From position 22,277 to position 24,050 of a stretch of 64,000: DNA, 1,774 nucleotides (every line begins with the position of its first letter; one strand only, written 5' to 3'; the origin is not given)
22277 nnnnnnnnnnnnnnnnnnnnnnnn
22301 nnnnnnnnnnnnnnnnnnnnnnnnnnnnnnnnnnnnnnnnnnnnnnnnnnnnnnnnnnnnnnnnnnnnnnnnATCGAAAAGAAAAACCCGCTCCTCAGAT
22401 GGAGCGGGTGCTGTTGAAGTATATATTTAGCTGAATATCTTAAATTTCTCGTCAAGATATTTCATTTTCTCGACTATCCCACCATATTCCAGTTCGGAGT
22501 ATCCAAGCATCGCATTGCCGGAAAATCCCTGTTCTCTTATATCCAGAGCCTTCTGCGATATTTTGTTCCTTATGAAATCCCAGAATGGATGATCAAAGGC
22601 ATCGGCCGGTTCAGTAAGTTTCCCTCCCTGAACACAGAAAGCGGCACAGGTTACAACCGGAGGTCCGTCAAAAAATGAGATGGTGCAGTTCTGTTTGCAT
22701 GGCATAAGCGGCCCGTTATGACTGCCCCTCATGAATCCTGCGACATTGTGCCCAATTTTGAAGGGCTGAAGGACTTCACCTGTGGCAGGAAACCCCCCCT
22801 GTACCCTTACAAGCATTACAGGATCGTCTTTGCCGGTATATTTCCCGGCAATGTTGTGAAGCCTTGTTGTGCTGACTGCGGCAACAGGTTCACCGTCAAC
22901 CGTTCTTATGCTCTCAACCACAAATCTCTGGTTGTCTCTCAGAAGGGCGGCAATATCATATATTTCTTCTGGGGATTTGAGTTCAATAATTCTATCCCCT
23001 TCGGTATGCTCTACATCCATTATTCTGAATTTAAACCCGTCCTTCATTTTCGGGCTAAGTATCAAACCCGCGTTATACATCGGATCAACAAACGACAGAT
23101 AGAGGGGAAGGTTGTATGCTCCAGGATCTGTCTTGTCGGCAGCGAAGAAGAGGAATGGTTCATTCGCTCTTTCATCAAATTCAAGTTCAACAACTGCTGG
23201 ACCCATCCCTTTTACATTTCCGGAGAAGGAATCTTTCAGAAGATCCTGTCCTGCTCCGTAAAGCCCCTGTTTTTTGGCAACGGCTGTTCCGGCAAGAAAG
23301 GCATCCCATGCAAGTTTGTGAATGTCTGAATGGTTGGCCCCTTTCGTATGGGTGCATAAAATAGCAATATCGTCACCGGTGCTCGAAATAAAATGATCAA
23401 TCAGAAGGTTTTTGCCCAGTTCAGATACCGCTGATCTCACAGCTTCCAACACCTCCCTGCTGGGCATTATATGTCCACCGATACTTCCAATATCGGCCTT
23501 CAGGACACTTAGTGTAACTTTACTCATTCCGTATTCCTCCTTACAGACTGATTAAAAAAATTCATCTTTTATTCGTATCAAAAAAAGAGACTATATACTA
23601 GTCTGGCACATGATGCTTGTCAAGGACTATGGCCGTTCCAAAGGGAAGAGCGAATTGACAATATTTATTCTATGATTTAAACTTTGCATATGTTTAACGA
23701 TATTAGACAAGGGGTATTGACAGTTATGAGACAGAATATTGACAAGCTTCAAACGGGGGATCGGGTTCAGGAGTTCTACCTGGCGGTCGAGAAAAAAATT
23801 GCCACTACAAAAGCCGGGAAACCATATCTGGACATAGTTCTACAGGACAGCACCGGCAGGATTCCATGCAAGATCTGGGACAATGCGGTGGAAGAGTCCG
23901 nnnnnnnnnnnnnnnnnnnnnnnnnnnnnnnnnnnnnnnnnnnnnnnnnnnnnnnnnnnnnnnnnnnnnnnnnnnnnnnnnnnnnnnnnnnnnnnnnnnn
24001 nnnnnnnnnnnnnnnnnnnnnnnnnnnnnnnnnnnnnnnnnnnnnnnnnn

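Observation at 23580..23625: Palindromic candidate operator overlapping the promoter of the bifunctional FBP aldolase/phosphatase gene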

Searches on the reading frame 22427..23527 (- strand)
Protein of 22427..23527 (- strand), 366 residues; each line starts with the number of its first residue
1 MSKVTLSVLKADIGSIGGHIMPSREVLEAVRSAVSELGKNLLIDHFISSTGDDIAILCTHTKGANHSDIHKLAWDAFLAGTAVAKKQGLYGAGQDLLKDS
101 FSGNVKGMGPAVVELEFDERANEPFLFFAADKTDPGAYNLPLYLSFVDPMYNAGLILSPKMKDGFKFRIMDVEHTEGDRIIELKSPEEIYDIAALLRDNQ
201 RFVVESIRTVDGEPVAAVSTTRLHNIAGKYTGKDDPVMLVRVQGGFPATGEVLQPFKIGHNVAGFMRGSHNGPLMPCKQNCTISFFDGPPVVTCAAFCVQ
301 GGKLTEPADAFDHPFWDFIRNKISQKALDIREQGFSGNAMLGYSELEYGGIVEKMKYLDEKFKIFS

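Call 8: search_protein_families(library=pfam, proteins=[window:22427-23527:-])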
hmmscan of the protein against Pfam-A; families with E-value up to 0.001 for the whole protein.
window:22427-23527:- (366 aa): 1 family
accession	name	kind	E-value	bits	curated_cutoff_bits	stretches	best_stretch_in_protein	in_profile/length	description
PF01950.21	FBPase_3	-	6e-155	516.3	25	1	3-363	1-361/361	Fructose-1,6-bisphosphatase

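Call 10: find_related_loci(query=window:22427-23527:-, collection=genome_contigs, flank=6000)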
Query window:22427-23527:- (366 aa) in genome_contigs; peptide patterns used: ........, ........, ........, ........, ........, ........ (x = any residue, [..] = any of these).
599 stretches matched a pattern (row limit reached: there are more); 531 encode a relative of the query (tblastn E <= 1e-3); the best 80 are kept; 80 distinct loci.
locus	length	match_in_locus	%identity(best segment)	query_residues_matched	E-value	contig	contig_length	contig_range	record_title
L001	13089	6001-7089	77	3-364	0e+0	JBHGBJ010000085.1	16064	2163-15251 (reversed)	MAG: Thermodesulfobacteriota bacterium isolate SBS.BIN.12 SBSBIN12_contig_85, whole genome shotgun sequence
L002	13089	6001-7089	77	3-364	0e+0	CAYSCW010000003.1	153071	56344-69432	MAG TPA_asm: uncultured Eubacteriales bacterium isolate binchicken_co34_437 genome assembly, contig: NODE_40_length_1530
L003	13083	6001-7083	76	3-362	0e+0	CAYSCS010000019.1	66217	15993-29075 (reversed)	MAG TPA_asm: uncultured Eubacteriales bacterium isolate SRP231805_co4_118 genome assembly, contig: k141_72380, whole gen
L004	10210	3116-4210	77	3-364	0e+0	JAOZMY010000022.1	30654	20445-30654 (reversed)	MAG: bacterium isolate GMC4_bin_23 GMC4_1002_length_30654_cov_13.439916, whole genome shotgun sequence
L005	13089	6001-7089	75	3-364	0e+0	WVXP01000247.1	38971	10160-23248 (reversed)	MAG: Proteobacteria bacterium isolate CS1-C027 C_merged_R1_(paired)_contig_6616, whole genome shotgun sequence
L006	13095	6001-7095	76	1-364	0e+0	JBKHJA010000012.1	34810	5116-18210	MAG: Candidatus Aminicenantes bacterium isolate D4M11_12 NODE_521_length_34810_cov_15.992864, whole genome shotgun seque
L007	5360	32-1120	75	3-364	0e+0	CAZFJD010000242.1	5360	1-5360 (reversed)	MAG TPA_asm: uncultured Syntrophaceae bacterium isolate binchicken_co325_68 genome assembly, contig: NODE_8700_length_53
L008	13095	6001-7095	75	3-366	0e+0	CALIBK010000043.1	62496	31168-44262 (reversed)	MAG: uncultured bacterium isolate S1_Bin_MAXBIN__233_1 genome assembly, contig: c_000003470769, whole genome shotgun seq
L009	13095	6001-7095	75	3-366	0e+0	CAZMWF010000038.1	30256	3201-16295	MAG TPA_asm: uncultured Syntrophaceae bacterium isolate SRP231805_co4_160 genome assembly, contig: k141_202168, whole ge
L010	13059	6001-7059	78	1-352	0e+0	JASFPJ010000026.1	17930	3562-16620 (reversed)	MAG: Candidatus Aminicenantes bacterium isolate D0819M58metaG_Bin_295 D0819M58metaG_FD_scaffold_245_c1, whole genome sho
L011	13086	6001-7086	76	4-364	0e+0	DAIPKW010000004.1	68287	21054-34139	MAG TPA_asm: Thermodesulfobacteriota bacterium isolate CTOTU21550 NODE_295_length_68287_cov_73.195099, whole genome shot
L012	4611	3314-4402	76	3-364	0e+0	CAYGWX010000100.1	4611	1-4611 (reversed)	MAG TPA_asm: uncultured bacterium isolate ERP119294_co1_425 genome assembly, contig: NODE_30827_length_4611_cov_22.87884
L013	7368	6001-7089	76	3-364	0e+0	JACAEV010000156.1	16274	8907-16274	MAG: Syntrophaceae bacterium isolate L.E.D.11_1 k119_900414, whole genome shotgun sequence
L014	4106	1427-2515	75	3-364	0e+0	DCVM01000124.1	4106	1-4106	MAG TPA_asm: Syntrophaceae bacterium UBA2188 UBA2188_contig_69303, whole genome shotgun sequence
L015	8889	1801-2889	75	3-364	0e+0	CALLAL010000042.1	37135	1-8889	MAG: uncultured bacterium isolate N1_Bin_METABAT__110_1 genome assembly, contig: c_000000116573, whole genome shotgun se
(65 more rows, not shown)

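Call 12: find_encoding_contigs(protein=window:22427-23527:-, flank=6000, max_places=10)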
Protein window:22427-23527:- (366 aa): 1 contig read that carries it; 1 place shown.
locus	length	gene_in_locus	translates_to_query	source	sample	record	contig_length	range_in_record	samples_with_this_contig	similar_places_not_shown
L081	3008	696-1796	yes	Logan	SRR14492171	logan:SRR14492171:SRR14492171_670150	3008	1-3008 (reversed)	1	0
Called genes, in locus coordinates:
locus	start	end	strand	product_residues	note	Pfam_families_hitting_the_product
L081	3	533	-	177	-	?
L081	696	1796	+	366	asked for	PF01950:FBPase_3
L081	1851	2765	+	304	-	PF00892:EamA, PF03151:TPT (faint), PF00892:EamA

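Call 13: find_homologous_proteins(query=window:22427-23527:-, max_evalue=1e-100)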
Query window:22427-23527:- (366 aa): 5461 proteins with E <= 1e-100 among 8000 candidates; the best 120 are listed.
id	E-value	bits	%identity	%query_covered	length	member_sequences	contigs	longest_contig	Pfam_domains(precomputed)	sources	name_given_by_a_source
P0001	6.2e-247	837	100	100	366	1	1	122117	PF01950.22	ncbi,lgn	-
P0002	2.2e-224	763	90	99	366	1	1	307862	PF01950.22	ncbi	-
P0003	2.1e-188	644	78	96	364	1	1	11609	PF01950.22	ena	-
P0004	3.9e-188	643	77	99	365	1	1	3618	PF01950.22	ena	-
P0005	7.4e-188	643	77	96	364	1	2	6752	PF01950.22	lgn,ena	-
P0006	1.7e-187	641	76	99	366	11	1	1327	PF01950.22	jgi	jgi:fructose 1,6-bisphosphate aldolase/phosphatase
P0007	3.3e-187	640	77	99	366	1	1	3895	PF01950.22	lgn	-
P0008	1.3e-186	638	77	96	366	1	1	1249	PF01950.22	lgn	-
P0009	1.4e-186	638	77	99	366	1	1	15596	PF01950.22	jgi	-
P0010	1.6e-186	638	77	96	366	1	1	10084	PF01950.22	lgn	-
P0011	2.2e-186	638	76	99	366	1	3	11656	PF01950.22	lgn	-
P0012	2.3e-186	638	76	99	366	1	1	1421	PF01950.22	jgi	jgi:fructose 1,6-bisphosphate aldolase/phosphatase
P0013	2.3e-186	638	77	96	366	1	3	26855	PF01950.22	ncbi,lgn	-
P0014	2.7e-186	637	77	99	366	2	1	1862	PF01950.22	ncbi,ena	-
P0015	3.0e-186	637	77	99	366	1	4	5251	PF01950.22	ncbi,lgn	ncbi:MAG: fructose-1,6-bisphosphate aldolase/phosphatase [Candidatus Aminicenantales bacterium]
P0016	3.6e-186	637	77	96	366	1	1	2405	PF01950.22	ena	-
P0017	3.6e-186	637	78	96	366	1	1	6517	PF01950.22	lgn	-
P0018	4.9e-186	637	77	96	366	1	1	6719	PF01950.22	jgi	-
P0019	4.9e-186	637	77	96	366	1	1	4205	PF01950.22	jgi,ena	-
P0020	5.0e-186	637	77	96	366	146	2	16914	PF01950.22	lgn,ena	-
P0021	5.2e-186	636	76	96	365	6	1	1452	PF01950.22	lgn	-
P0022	6.6e-186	636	76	96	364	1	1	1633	PF01950.22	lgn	-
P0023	6.6e-186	636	76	99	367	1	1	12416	PF01950.22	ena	-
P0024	6.6e-186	636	77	96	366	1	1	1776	PF01950.22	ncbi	-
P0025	8.5e-186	636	75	99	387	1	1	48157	PF01950.22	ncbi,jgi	-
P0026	1.1e-185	635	75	96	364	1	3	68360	PF01950.22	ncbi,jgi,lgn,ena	-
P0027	1.3e-185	635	75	99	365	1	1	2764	PF01950.22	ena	-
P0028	1.5e-185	635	76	99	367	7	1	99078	PF01950.22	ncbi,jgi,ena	-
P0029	1.6e-185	635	76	99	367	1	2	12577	PF01950.22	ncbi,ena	-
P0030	1.8e-185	635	76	99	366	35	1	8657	PF01950.22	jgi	jgi:fructose 1,6-bisphosphate aldolase/phosphatase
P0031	1.9e-185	635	76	99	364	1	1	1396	PF01950.22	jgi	-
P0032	2.0e-185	635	76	99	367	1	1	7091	PF01950.22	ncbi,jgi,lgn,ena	-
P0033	2.1e-185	634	76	99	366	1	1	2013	PF01950.22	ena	-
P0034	2.1e-185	634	77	96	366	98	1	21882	PF01950.22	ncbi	-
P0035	2.6e-185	634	76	99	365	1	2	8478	PF01950.22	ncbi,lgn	-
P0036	2.7e-185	634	77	99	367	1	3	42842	PF01950.22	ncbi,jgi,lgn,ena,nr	ncbi:MAG: fructose 1,6-bisphosphatase [Deltaproteobacteria bacterium]|nr:fructose 1,6-bisphosphatase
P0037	3.0e-185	634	77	96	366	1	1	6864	PF01950.22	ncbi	-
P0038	3.1e-185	634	77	99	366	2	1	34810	PF01950.22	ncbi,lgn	ncbi:MAG: fructose-1,6-bisphosphate aldolase/phosphatase [Candidatus Aminicenantes bacterium]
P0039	3.3e-185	634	76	99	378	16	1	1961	PF01950.22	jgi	jgi:fructose 1,6-bisphosphate aldolase/phosphatase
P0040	3.4e-185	634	76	96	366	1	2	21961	PF01950.22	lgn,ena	-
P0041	3.7e-185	634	76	99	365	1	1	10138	PF01950.22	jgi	jgi:fructose 1,6-bisphosphate aldolase/phosphatase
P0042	4.2e-185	633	77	96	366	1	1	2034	PF01950.22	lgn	-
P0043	4.5e-185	633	77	96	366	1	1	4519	PF01950.22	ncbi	-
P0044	4.7e-185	633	77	96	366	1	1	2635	PF01950.22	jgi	jgi:fructose 1,6-bisphosphate aldolase/phosphatase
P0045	4.8e-185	633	76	96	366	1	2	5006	PF01950.22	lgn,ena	-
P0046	5.1e-185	633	76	99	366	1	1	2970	PF01950.22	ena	-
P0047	7.1e-185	633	77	99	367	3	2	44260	PF01950.22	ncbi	-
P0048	8.7e-185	632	75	99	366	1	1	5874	PF01950.22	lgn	-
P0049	8.8e-185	632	76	96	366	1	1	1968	PF01950.22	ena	-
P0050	8.9e-185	632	74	99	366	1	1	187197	PF01950.22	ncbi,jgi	jgi:fructose 1,6-bisphosphate aldolase/phosphatase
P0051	9.5e-185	632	75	99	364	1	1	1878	PF01950.22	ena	-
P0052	1.1e-184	632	76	99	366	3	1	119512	PF01950.22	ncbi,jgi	jgi:fructose 1,6-bisphosphate aldolase/phosphatase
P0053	1.4e-184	632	77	99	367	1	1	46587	PF01950.22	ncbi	-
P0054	1.4e-184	632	75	99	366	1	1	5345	PF01950.22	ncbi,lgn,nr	ncbi:MAG: fructose-1,6-bisphosphate aldolase/phosphatase [Candidatus Krumholzibacteria bacterium]|nr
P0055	1.6e-184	632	76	99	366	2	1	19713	PF01950.22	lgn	-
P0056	2.0e-184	631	76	96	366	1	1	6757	PF01950.22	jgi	-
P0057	2.3e-184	631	77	99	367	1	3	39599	PF01950.22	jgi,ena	jgi:fructose 1,6-bisphosphate aldolase/phosphatase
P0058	2.6e-184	631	76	99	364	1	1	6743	PF01950.22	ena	-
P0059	3.0e-184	631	76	99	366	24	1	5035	PF01950.22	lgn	-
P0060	3.1e-184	631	76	96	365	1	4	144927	PF01950.22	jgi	-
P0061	3.2e-184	631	76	99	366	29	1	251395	PF01950.22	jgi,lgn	jgi:fructose 1,6-bisphosphate aldolase/phosphatase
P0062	3.2e-184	631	75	99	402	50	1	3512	PF01950.22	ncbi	-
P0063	3.3e-184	631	76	96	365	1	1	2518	PF01950.22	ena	-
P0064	3.8e-184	630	77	99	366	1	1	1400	PF01950.22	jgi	-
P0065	3.8e-184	630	77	99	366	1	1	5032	PF01950.22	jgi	jgi:fructose 1,6-bisphosphate aldolase/phosphatase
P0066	3.9e-184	630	75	99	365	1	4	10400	PF01950.22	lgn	-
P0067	4.9e-184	630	75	99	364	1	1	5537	PF01950.22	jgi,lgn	-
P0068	6.1e-184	630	75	99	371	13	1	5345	PF01950.22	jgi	jgi:fructose 1,6-bisphosphate aldolase/phosphatase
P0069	6.1e-184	630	75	99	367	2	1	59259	PF01950.22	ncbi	-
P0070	6.3e-184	630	76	96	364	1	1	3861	PF01950.22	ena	-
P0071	6.5e-184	630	76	99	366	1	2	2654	PF01950.22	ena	-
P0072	6.5e-184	630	74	99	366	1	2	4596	PF01950.22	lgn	-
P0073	6.8e-184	629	76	99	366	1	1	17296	PF01950.22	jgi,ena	-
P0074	7.2e-184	629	77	99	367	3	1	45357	PF01950.22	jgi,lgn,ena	-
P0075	7.3e-184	629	75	99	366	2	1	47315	PF01950.22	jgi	jgi:fructose 1,6-bisphosphate aldolase/phosphatase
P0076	7.5e-184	629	76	98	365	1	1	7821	PF01950.22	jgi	-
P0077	7.6e-184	629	76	99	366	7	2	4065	PF01950.22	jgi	jgi:fructose 1,6-bisphosphate aldolase/phosphatase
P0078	8.2e-184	629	75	96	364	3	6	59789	PF01950.22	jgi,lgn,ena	-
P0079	8.5e-184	629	75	99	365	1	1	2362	PF01950.22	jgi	jgi:fructose 1,6-bisphosphate aldolase/phosphatase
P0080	9.8e-184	629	75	99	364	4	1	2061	PF01950.22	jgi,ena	-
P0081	1.0e-183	629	77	99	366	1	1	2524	PF01950.22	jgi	-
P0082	1.0e-183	629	76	98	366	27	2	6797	PF01950.22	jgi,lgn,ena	-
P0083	1.2e-183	629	75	99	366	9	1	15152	PF01950.22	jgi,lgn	-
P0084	1.3e-183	629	76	96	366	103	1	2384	PF01950.22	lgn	-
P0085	1.3e-183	629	76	99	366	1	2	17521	PF01950.22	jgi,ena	-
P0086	1.3e-183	628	76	98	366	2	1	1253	PF01950.22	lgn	-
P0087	1.4e-183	628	75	99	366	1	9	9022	PF01950.22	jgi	jgi:fructose 1,6-bisphosphate aldolase/phosphatase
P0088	1.5e-183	628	76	98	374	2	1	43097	PF01950.22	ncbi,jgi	jgi:fructose 1,6-bisphosphate aldolase/phosphatase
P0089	1.7e-183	628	75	99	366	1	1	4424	PF01950.22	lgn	-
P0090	1.7e-183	628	75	99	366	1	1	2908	PF01950.22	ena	-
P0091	1.9e-183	628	74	99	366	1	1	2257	PF01950.22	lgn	-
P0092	2.2e-183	628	75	99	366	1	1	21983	PF01950.22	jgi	-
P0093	2.3e-183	628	73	99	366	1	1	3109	PF01950.22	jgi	jgi:fructose 1,6-bisphosphate aldolase/phosphatase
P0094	2.5e-183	628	74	99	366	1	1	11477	PF01950.22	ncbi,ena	-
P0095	2.5e-183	628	75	99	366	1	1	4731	PF01950.22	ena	-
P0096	2.7e-183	628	74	99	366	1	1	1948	PF01950.22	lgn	-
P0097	3.0e-183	627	75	99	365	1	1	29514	PF01950.22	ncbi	-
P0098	3.1e-183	627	75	96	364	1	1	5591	PF01950.22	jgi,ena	-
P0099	3.1e-183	627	77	96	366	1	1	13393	PF01950.22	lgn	-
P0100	3.3e-183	627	74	99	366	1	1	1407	PF01950.22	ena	-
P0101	3.8e-183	627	75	96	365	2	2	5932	PF01950.22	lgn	-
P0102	4.0e-183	627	75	99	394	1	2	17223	PF01950.22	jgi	jgi:fructose 1,6-bisphosphate aldolase/phosphatase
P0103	4.3e-183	627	75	99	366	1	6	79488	PF01950.22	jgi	jgi:fructose 1,6-bisphosphate aldolase/phosphatase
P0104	4.4e-183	627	76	99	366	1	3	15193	PF01950.22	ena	-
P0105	4.4e-183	627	75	99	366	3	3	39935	PF01950.22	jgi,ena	jgi:fructose 1,6-bisphosphate aldolase/phosphatase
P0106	4.5e-183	627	75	99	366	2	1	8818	PF01950.22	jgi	jgi:fructose 1,6-bisphosphate aldolase/phosphatase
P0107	4.6e-183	627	74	99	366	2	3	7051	PF01950.22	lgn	-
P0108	5.0e-183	627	76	96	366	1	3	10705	PF01950.22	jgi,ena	-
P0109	5.6e-183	626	75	99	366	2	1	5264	PF01950.22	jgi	jgi:fructose 1,6-bisphosphate aldolase/phosphatase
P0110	5.7e-183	626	76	99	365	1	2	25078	PF01950.22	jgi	jgi:fructose 1,6-bisphosphate aldolase/phosphatase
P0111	5.9e-183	626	75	99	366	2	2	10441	PF01950.22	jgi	jgi:fructose 1,6-bisphosphate aldolase/phosphatase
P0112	6.0e-183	626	76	96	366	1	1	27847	PF01950.22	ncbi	-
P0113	6.5e-183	626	74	99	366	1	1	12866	PF01950.22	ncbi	-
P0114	8.0e-183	626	74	99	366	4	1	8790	PF01950.22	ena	-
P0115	8.4e-183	626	75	99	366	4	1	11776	PF01950.22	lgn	-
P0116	8.9e-183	626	75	99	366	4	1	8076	PF01950.22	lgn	-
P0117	9.1e-183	626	75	99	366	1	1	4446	PF01950.22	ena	-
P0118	1.0e-182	626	75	99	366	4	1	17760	PF01950.22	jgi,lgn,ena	-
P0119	1.1e-182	626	76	96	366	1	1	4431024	PF01950.22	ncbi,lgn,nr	ncbi:MAG: fructose 1,6-bisphosphatase [Candidatus Aminicenantes bacterium]|nr:MAG: fructose 1,6-bisp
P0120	1.1e-182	625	73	99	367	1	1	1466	PF01950.22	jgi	-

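Call 14: find_encoding_contigs(protein=P0002, flank=10000, max_places=5)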
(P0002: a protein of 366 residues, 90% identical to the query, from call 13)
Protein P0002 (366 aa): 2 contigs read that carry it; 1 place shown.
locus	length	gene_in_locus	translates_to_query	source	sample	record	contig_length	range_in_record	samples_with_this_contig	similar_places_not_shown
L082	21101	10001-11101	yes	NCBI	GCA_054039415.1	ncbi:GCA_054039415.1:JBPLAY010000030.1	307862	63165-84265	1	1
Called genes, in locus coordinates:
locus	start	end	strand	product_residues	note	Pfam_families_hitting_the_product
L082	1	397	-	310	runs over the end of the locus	PF01073:3Beta_HSD, PF01370:Epimerase, PF02719:Polysacc_synt_2 (faint), PF04321:RmlD_sub_bind, PF07993:NAD_binding_4 (faint), PF16363:GDP_Man_Dehyd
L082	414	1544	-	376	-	PF00535:Glycos_transf_2, PF13641:Glyco_tranf_2_3, PF13632:Glyco_trans_2_3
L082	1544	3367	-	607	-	PF00953:Glycos_transf_4, PF13727:CoA_binding_3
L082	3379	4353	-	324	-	PF01073:3Beta_HSD, PF01370:Epimerase, PF02719:Polysacc_synt_2, PF04321:RmlD_sub_bind, PF16363:GDP_Man_Dehyd, PF07993:NAD_binding_4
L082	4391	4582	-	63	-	PF20095:DUF6485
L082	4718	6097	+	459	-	PF12838:Fer4_7, PF13484:Fer4_16 (weak)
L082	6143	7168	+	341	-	PF02547:Queuosine_synth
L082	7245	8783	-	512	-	PF00089:Trypsin, PF13365:Trypsin_2, PF00595:PDZ, PF13180:PDZ_2, PF17820:PDZ_6, PF00595:PDZ, PF13180:PDZ_2, PF17820:PDZ_6, +2 more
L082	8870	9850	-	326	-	PF01336:tRNA_anti-codon, PF01966:HD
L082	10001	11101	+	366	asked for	PF01950:FBPase_3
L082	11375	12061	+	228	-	PF00892:EamA, PF03151:TPT (faint), PF00892:EamA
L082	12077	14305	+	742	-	PF13185:GAF_2 (faint), PF01590:GAF (weak), PF00990:GGDEF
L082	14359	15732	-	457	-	PF19289:PmbA_TldD_3rd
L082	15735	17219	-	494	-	PF01523:PmbA_TldD_1st, PF19289:PmbA_TldD_3rd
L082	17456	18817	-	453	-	PF02812:ELFV_dehydrog_N, PF00208:ELFV_dehydrog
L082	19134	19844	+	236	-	-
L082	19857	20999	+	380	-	PF02771:Acyl-CoA_dh_N, PF02770:Acyl-CoA_dh_M, PF00441:Acyl-CoA_dh_1, PF22924:ACOX_C_alpha1 (faint), PF08028:Acyl-CoA_dh_2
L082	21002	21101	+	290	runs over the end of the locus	PF00483:NTP_transferase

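Call 21: list_cluster_members(proteins=[P0001, P0002])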
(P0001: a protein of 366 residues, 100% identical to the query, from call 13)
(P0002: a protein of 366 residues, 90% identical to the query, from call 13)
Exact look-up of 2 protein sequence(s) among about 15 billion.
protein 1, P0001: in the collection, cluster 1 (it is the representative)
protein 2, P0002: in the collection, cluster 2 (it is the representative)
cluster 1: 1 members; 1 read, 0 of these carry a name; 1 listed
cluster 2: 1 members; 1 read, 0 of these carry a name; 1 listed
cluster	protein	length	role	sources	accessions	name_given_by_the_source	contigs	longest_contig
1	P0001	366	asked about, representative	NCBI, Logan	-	-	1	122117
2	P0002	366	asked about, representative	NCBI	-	-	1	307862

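Call 42: find_encoding_contigs(protein=P0003, flank=3000, max_places=2)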
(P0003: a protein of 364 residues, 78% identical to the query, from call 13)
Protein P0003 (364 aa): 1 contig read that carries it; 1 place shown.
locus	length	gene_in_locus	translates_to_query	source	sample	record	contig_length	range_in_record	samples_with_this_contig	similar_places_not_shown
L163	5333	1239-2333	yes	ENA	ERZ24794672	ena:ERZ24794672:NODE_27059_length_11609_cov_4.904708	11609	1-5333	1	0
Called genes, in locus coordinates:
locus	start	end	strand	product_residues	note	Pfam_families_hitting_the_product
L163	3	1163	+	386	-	?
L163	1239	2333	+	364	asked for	PF01950:FBPase_3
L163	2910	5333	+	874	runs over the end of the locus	PF00246:Peptidase_M14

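Call 43: find_encoding_contigs(protein=P0017, flank=3000, max_places=2)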
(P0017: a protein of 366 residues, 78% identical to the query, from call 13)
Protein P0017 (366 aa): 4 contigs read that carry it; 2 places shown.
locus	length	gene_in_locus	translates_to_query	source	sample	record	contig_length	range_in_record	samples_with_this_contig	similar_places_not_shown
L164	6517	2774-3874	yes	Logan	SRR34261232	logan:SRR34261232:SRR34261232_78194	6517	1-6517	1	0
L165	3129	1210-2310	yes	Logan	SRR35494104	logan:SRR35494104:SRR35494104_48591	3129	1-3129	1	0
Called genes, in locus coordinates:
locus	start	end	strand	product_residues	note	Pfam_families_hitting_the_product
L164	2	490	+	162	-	?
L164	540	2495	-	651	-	PF04773:FecR (weak), PF20245:DUF6600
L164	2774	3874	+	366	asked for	PF01950:FBPase_3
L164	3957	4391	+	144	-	PF00293:NUDIX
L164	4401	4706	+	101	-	PF22277:EncFtn-like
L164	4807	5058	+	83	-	PF09413:DUF2007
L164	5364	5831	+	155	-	PF02381:MraZ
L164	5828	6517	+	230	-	?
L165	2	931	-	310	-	?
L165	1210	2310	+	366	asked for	PF01950:FBPase_3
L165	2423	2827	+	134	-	PF00293:NUDIX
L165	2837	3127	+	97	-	?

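Call 44: find_encoding_contigs(protein=P0005, flank=3000, max_places=2)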
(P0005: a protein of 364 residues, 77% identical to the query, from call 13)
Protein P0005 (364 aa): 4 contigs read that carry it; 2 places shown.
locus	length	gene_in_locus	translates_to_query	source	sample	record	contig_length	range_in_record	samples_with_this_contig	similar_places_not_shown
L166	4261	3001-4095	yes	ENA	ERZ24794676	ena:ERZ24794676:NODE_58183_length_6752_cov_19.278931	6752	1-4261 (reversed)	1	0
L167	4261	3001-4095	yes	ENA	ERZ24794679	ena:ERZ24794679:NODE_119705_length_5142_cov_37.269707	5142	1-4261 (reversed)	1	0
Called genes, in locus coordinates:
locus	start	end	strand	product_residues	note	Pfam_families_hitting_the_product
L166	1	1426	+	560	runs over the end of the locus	PF17391:Urocanase_N, PF01175:Urocanase, PF17392:Urocanase_C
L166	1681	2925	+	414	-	PF01979:Amidohydro_1, PF07969:Amidohydro_3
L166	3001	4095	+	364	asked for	PF01950:FBPase_3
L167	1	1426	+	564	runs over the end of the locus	PF17391:Urocanase_N, PF01175:Urocanase, PF17392:Urocanase_C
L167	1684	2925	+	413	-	PF01979:Amidohydro_1, PF07969:Amidohydro_3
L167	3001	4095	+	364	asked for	PF01950:FBPase_3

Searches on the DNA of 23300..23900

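Call 9: search_rna_families(source=window, start=23300, end=23900, threshold=evalue, max_evalue=10)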
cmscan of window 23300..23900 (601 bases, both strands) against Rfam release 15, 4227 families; matches with E-value up to 10: 0.
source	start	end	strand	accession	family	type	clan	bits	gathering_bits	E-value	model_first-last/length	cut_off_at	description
